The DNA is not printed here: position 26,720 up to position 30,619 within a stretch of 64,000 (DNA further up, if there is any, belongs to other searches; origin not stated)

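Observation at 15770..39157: Intact 23.4-kb gene for a 7,795-aa T9SS-sorted giant surface protein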

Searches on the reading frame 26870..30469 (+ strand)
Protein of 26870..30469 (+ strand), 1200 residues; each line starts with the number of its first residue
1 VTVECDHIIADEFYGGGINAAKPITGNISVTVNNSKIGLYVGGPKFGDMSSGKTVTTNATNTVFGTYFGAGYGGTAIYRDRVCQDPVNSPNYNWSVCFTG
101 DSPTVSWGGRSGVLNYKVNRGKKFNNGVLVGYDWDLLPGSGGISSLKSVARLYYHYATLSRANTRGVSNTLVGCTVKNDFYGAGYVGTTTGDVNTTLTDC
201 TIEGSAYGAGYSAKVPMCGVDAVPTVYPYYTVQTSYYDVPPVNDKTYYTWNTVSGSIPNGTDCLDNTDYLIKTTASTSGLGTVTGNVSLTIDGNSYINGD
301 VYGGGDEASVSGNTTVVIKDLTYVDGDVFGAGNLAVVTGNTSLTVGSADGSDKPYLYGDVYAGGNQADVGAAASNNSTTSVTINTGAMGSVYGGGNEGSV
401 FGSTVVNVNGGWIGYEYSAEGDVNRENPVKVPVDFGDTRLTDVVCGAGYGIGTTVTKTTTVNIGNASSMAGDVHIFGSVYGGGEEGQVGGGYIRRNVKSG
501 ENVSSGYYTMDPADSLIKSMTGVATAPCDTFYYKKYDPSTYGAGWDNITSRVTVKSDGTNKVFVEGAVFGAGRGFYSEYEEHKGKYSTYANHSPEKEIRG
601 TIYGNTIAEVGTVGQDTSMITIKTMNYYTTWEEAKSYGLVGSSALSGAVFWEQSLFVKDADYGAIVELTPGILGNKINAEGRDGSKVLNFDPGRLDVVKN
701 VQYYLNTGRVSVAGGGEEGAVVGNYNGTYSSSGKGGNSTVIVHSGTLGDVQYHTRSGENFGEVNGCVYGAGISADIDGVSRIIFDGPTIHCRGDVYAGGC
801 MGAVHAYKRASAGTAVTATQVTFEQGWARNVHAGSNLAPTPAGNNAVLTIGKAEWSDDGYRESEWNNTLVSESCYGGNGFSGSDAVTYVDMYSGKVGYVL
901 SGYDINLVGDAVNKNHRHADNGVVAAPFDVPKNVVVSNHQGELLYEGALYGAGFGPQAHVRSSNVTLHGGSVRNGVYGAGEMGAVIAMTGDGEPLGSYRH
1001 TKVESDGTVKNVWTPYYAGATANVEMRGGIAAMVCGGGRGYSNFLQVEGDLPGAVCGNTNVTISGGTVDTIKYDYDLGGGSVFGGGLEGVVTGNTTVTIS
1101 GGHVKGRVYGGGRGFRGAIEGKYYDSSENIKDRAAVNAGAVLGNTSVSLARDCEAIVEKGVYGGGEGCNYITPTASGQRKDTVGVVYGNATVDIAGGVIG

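Call 19: find_homologous_proteins(query=window:26870-30469:+, max_evalue=0.00001)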
Query window:26870-30469:+ (1200 aa): 1309 proteins with E <= 0.00001 among 8000 candidates; the best 120 are listed.
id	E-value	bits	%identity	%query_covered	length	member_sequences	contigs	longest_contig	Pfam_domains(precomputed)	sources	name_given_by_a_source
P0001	3.8e-66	242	42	34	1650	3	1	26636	PF05342.20,PF26182.1,PF22359.3,PF02368.25,PF26918.1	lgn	-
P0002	2.2e-65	240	43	27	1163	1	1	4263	PF05342.20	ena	-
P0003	2.3e-65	240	45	28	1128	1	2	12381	PF05342.20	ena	-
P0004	9.0e-65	238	45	28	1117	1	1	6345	PF05342.20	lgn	-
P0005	1.1e-64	237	42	29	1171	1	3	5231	PF05342.20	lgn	-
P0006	1.1e-64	237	44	29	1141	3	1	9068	PF05342.20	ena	-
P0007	1.5e-64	237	40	35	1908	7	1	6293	PF05342.20,PF13287.13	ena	-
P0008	2.2e-64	236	44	29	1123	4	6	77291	PF05342.20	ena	-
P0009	3.4e-64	236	43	28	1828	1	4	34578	PF05342.20,PF13287.13,PF13290.14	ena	-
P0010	5.2e-64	235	40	34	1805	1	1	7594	PF05342.20,PF13287.13,PF13290.14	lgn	-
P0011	9.7e-64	234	42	29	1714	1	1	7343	PF05342.20,PF13287.13,PF13290.14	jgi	jgi:hypothetical protein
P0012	1.0e-63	234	44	29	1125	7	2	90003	PF05342.20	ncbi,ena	-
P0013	2.5e-63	233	45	28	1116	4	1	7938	PF05342.20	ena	-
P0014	5.1e-63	232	36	41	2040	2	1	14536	PF05342.20,PF13287.13,PF13290.14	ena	-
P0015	1.6e-62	230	42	28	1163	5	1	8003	PF05342.20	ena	-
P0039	9.1e-59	218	42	28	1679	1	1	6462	PF13287.13,PF13290.14,PF14200.13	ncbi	-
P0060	4.6e-57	212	39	29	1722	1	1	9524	PF05342.20,PF13287.13,PF13290.14,PF14200.13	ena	-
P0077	4.1e-56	209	40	31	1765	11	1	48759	PF05342.20,PF13287.13,PF13290.14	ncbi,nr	ncbi:MAG: chitobiase/beta-hexosaminidase C-terminal domain-containing protein [Bacteroidaceae bacter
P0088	1.1e-55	207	41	28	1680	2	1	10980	PF05342.20,PF13287.13,PF13290.14,PF14200.13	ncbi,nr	ncbi:MAG: chitobiase/beta-hexosaminidase C-terminal domain-containing protein [Bacteroidales bacteri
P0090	1.3e-55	207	41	28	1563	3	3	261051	PF05342.20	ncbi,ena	-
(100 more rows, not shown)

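Call 21: search_protein_families(library=pfam, proteins=[P0012, P0008, P0001, P0014, P0077, P0090], max_evalue=0.01)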
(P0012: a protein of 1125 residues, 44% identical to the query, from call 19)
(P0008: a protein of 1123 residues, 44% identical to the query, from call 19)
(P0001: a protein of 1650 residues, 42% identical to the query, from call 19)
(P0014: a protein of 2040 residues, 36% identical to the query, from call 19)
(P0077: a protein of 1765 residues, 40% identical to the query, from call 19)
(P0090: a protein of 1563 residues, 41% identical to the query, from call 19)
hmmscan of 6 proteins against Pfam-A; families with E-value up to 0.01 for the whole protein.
P0012 (1125 aa): 2 families
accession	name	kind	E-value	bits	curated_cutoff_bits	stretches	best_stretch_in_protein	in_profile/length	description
PF05342.19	Peptidase_M26_N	-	1.2e-09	38.2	27.7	1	43-131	154-247/250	M26 IgA1-specific Metallo-endopeptidase N-terminal region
PF07581.17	Glug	-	0.0047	17.7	20.5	1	139-166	1-28/28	The GLUG motif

P0008 (1123 aa): 1 family
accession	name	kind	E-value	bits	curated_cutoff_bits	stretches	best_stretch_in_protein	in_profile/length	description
PF05342.19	Peptidase_M26_N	-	3.7e-11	43.2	27.7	1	40-128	155-247/250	M26 IgA1-specific Metallo-endopeptidase N-terminal region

P0001 (1650 aa): 4 families
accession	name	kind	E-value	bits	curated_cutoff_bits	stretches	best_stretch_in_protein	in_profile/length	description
PF02368.24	Big_2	-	1.1e-31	109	22.8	3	474-546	2-76/79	Bacterial Ig-like domain (group 2)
PF05342.19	Peptidase_M26_N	-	1.8e-09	37.7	27.7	1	602-667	179-248/250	M26 IgA1-specific Metallo-endopeptidase N-terminal region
PF22359.2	Big-like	-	9.5e-06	26.2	27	1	506-536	2-32/48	Bacterial Ig-like domain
PF23486.1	Ig_TMEM132_5th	-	7.2e-05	23.4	28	0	335-382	88-133/137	TMEM132 fifth domain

P0014 (2040 aa): 3 families
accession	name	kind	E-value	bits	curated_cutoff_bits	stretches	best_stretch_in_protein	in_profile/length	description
PF13287.12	Fn3_assoc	-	1.1e-23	83.5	23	3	1892-1951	1-54/59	Fn3 associated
PF13290.12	CHB_HEX_C_1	-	1.6e-23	82.8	22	3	1889-1951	9-65/67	Chitobiase/beta-hexosaminidase C-terminal domain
PF05342.19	Peptidase_M26_N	-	9.5e-12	45.1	27.7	1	92-165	176-247/250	M26 IgA1-specific Metallo-endopeptidase N-terminal region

P0077 (1765 aa): 4 families
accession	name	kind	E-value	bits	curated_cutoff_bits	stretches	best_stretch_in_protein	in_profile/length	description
PF13290.12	CHB_HEX_C_1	-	2.3e-31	108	22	4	225-278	12-67/67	Chitobiase/beta-hexosaminidase C-terminal domain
PF13287.12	Fn3_assoc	-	1.3e-30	105.7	23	4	225-280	1-58/59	Fn3 associated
PF05342.19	Peptidase_M26_N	-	1.5e-09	37.9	27.7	1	751-818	179-249/250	M26 IgA1-specific Metallo-endopeptidase N-terminal region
PF14200.12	RicinB_lectin_2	-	1.9e-05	25.7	25.6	0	372-444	14-73/89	Ricin-type beta-trefoil lectin domain-like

P0090 (1563 aa): 1 family
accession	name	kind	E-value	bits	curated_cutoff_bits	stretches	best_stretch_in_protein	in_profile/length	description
PF05342.19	Peptidase_M26_N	-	3.5e-10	40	27.7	1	58-128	182-250/250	M26 IgA1-specific Metallo-endopeptidase N-terminal region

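Call 40: search_protein_families(library=ncbifam, proteins=[P0012], max_evalue=1)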
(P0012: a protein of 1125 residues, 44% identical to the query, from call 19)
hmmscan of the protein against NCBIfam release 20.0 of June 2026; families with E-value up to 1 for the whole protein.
P0012 (1125 aa): 0 families

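Call 95: find_encoding_contigs(protein=P0012, flank=8000, max_places=3)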
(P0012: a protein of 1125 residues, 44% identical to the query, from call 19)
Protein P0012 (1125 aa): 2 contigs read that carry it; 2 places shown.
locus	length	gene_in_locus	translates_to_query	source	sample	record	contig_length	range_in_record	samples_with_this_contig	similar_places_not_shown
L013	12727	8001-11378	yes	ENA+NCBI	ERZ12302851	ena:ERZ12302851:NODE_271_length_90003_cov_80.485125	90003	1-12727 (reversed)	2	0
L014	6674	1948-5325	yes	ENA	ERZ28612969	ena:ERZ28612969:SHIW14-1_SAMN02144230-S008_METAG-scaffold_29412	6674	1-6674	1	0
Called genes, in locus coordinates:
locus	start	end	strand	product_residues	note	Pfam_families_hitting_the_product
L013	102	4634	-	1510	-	-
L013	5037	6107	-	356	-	PF03462:PCRF, PF00472:RF-1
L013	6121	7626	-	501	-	PF01943:Polysacc_synt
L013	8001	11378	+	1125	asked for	PF05342:Peptidase_M26_N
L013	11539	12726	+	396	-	?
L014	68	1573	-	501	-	PF01943:Polysacc_synt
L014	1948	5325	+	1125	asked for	PF05342:Peptidase_M26_N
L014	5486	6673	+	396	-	?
